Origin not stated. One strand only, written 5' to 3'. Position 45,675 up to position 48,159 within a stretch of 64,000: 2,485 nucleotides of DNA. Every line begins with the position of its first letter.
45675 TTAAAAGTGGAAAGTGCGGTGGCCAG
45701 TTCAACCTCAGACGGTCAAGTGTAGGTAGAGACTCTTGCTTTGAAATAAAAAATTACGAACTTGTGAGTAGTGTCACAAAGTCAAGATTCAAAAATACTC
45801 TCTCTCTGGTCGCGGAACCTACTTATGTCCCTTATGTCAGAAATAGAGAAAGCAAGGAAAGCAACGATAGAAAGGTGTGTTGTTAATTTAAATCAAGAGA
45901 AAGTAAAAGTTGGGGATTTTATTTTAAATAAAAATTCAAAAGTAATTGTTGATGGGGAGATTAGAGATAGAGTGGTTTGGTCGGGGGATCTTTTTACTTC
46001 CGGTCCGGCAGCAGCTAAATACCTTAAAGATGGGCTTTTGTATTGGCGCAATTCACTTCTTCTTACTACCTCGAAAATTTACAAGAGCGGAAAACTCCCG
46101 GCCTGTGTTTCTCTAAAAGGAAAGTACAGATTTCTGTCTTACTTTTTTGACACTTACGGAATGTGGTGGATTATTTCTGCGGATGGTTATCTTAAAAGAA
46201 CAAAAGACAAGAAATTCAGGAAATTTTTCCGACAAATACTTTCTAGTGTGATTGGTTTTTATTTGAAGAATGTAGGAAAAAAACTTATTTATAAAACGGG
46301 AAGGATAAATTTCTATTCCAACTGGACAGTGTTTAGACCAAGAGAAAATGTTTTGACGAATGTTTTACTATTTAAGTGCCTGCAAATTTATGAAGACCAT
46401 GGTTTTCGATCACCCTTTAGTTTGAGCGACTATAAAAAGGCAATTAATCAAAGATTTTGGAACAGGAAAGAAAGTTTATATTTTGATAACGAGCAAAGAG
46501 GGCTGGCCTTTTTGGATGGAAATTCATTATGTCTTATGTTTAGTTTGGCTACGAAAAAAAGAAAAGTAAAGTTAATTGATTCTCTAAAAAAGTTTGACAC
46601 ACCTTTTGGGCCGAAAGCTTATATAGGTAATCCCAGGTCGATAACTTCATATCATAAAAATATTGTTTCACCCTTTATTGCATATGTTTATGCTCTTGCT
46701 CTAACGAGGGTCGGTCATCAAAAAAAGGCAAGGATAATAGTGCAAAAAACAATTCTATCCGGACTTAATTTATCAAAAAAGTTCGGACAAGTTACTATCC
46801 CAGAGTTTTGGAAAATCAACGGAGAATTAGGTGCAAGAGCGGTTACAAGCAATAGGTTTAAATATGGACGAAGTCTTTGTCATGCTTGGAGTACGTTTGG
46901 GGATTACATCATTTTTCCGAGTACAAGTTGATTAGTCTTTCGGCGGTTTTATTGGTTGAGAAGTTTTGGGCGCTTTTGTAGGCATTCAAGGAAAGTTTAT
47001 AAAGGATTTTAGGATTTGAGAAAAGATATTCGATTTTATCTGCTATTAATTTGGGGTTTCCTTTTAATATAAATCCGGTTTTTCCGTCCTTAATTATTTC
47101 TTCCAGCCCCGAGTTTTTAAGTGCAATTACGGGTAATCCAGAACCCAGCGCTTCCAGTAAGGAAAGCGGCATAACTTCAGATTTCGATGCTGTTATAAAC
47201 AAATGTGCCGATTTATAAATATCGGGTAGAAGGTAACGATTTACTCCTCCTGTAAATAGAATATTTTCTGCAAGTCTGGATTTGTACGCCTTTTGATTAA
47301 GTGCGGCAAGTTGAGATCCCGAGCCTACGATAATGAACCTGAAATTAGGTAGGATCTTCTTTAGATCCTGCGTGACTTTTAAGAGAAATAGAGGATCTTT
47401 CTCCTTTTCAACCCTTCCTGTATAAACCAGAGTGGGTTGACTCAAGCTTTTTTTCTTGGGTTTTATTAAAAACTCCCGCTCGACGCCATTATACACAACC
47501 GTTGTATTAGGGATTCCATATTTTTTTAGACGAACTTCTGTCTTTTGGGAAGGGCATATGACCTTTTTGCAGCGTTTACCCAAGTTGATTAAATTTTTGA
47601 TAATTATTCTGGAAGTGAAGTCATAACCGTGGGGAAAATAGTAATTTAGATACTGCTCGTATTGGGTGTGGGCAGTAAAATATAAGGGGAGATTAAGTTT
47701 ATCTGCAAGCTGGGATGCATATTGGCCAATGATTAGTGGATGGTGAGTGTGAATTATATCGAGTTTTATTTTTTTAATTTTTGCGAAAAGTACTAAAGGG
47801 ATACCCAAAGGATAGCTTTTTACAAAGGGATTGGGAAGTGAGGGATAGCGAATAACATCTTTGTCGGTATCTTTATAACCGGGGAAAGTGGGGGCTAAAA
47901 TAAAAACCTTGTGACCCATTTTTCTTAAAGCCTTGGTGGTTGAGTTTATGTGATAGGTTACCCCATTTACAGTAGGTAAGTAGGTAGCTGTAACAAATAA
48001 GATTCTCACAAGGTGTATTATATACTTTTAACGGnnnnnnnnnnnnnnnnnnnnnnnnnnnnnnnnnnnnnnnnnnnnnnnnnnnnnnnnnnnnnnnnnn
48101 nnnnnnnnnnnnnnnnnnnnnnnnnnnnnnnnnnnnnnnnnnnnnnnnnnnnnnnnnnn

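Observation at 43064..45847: fpg 3' end duplicated about 2.7 kb downstream, bracketing a GH36-like glycosidase island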

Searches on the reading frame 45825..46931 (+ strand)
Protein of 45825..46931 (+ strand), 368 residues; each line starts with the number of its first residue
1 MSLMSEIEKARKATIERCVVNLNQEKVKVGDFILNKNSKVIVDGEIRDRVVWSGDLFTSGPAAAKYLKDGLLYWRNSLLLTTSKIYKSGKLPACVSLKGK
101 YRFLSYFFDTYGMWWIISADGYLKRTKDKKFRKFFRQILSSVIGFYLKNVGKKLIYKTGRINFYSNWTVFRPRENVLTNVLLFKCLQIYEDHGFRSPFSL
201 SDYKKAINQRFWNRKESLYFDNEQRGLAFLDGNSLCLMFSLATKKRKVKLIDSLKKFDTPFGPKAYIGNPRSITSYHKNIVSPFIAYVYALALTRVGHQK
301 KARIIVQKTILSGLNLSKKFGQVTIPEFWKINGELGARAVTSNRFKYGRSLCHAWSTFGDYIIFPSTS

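Call 9: search_protein_families(library=pfam, proteins=[window:45834-46931:+], max_evalue=0.01)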
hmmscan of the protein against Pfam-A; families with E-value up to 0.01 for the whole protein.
window:45834-46931:+ (365 aa): 0 families

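Call 16: find_homologous_proteins(query=window:45825-46931:+, max_evalue=0.00001)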
Query window:45825-46931:+ (368 aa): 6 proteins with E <= 0.00001 among 3602 candidates.
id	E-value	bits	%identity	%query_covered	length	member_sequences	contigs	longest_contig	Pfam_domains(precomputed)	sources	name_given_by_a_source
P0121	1.9e-245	832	100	100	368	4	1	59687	-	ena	-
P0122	6.3e-94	333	42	97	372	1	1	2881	-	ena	-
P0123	3.3e-88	314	42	97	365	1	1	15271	-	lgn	-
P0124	1.0e-86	309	42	96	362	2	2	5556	-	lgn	-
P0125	1.4e-79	286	39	96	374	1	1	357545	PF17389.9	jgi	jgi:hypothetical protein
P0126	8.9e-68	247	41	96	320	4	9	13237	-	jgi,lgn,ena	-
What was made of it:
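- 45834..46931 (+): Six-hairpin glycosidase-like gene ('w365'), 365 aa, or 368 aa from ATG 45825. Its start lies inside the fpg fragment, with a 13-nt overlap with the fragment's stop codon. Only 6 homologues were found in the database, and one carries PF17389 Bac_rhamnosid6H (call 16).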

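Call 17: find_encoding_contigs(protein=P0123, flank=7000, max_places=2)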
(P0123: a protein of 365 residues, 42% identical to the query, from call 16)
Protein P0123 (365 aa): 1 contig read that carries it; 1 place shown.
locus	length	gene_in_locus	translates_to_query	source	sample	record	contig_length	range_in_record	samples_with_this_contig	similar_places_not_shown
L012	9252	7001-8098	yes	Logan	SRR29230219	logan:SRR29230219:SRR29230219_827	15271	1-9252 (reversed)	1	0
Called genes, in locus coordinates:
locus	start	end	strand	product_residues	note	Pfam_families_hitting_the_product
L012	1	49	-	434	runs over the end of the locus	PF02934:GatB_N, PF02637:GatB_Yqey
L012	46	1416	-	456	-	PF01425:Amidase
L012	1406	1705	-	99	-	PF02686:GatC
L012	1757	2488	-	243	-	PF07685:GATase_3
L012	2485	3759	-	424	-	PF08245:Mur_ligase_M, PF08353:MurT_C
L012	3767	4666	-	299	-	PF01435:Peptidase_M48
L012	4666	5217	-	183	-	PF04011:LemA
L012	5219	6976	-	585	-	PF14716:HHH_8, PF14791:DNA_pol_B_thumb, PF02811:PHP (weak)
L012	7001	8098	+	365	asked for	-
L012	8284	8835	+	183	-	PF23457:LysM2_NFP (faint), PF01476:LysM, PF23473:LysM3_LYK4_5 (faint), PF01476:LysM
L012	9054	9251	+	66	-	?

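Call 18: find_encoding_contigs(protein=P0125, flank=7000, max_places=2)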
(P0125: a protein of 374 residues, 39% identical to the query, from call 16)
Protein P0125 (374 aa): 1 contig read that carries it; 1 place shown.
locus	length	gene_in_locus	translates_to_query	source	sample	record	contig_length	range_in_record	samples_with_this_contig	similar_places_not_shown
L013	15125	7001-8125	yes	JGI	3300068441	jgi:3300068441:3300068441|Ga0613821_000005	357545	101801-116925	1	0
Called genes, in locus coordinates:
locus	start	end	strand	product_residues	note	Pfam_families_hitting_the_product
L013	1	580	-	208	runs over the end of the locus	PF03167:UDG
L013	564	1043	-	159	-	PF00149:Metallophos (weak), PF12850:Metallophos_2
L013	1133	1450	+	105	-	-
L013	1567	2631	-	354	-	PF00004:AAA, PF07728:AAA_5, PF22667:Lon_lid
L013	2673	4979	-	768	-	PF01138:RNase_PH, PF03725:RNase_PH_C, PF01138:RNase_PH, PF00013:KH_1, PF00575:S1, PF23459:S1_RRP5 (faint)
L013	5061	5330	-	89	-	PF00312:Ribosomal_S15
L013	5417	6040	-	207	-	-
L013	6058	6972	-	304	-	-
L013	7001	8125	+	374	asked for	PF17389:Bac_rhamnosid6H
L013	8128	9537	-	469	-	PF00009:GTP_EFTU, PF01926:MMR_HSR1, PF09439:SRPRB (faint), PF22042:EF-G_D2, PF11987:IF-2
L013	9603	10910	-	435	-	PF08529:NusA_N, PF13184:KH_NusA_1st, PF26594:KH_NusA_2nd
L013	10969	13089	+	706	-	PF13365:Trypsin_2, PF00089:Trypsin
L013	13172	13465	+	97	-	-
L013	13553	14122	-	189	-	PF06271:RDD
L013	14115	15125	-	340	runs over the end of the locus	-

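Call 19: find_encoding_contigs(protein=P0126, flank=7000, max_places=3)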
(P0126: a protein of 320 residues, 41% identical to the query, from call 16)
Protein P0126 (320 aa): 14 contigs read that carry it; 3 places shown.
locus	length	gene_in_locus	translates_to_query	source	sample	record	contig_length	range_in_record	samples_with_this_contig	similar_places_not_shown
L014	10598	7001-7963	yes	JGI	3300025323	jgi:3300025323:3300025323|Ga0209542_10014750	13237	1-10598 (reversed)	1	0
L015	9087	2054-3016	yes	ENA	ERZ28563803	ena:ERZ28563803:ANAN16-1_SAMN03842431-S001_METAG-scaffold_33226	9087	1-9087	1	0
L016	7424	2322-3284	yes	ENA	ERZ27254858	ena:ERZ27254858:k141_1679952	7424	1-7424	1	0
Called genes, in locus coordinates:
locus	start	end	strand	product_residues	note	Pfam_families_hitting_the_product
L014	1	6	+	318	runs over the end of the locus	PF00226:DnaJ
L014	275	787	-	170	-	-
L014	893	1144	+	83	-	PF02604:PhdYeFM_antitox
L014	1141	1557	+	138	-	PF01850:PIN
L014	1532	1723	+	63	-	-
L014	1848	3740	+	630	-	PF06480:FtsH_ext (weak), PF00004:AAA, PF17862:AAA_lid_3, PF01434:Peptidase_M41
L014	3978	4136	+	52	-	-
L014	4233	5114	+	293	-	PF02739:5_3_exonuc_N, PF01367:5_3_exonuc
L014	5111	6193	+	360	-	PF13439:Glyco_transf_4, PF00534:Glycos_transf_1, PF13692:Glyco_trans_1_4, PF13524:Glyco_trans_1_2 (weak)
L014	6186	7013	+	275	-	PF01149:Fapy_DNA_glyco, PF06831:H2TH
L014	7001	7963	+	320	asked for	-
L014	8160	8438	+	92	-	-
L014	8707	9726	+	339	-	PF02463:SMC_N, PF13175:AAA_15, PF13555:AAA_29 (weak), PF13476:AAA_23, PF13304:AAA_21 (weak)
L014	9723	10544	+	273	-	PF01256:Carb_kinase, PF02110:HK (weak)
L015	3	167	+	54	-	?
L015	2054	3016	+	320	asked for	-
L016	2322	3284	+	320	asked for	-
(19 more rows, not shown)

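Call 47: search_protein_families(library=ncbifam, proteins=[window:45834-46931:+], max_evalue=0.01)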
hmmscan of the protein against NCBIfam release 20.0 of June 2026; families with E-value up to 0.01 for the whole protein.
window:45834-46931:+ (365 aa): 0 families

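Call 48: search_protein_families(library=phrogs, proteins=[window:45834-46931:+], max_evalue=0.01)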
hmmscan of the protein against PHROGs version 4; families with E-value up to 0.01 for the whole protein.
window:45834-46931:+ (365 aa): 0 families

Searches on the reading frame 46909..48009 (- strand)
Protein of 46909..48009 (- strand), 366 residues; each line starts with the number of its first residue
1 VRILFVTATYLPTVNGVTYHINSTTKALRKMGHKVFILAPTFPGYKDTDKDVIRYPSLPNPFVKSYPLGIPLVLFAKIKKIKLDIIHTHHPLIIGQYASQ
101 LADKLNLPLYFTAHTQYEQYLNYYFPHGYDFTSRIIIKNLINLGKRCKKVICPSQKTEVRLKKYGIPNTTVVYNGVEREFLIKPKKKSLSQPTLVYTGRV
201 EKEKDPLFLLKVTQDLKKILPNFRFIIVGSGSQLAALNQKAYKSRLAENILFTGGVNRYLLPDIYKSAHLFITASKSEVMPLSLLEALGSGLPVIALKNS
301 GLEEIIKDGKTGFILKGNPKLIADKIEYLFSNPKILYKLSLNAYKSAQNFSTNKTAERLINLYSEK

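Call 9: search_protein_families(library=pfam, proteins=[window:46909-48009:-], max_evalue=0.01)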
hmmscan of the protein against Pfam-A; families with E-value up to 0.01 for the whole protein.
window:46909-48009:- (366 aa): 8 families
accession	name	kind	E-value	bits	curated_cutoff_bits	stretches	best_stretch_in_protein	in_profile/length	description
PF00534.26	Glycos_transf_1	-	6.4e-36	123.9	26.4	1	178-345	2-171/172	Glycosyl transferases group 1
PF13439.12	Glyco_transf_4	-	1.1e-29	104.1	28.5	1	14-179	1-169/170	Glycosyltransferase Family 4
PF13692.12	Glyco_trans_1_4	-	3.7e-28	99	27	1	192-332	2-142/142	Glycosyl transferases group 1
PF13579.12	Glyco_trans_4_4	-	3e-09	37.8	29.7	1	15-175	1-158/158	Glycosyl transferase 4-like domain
PF13524.12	Glyco_trans_1_2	-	2.3e-06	28.1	25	1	216-354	9-137/144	Glycosyl transferase-like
PF20706.3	GT4-conflict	-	3.1e-05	23.6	26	1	263-308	277-322/385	Family 4 Glycosyltransferase in conflict systems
PF08323.17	Glyco_transf_5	-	0.00031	21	22.7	1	2-92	1-90/239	Starch synthase catalytic domain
PF13477.12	Glyco_trans_4_2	-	0.0058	17.2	23.4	0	17-114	9-107/139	Glycosyl transferase 4-like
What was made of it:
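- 46909..48009 (-): GT4 glycosyltransferase, convergent with w365 with a 23-nt overlap. Native to this clade's interval. Pfam (call 9).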
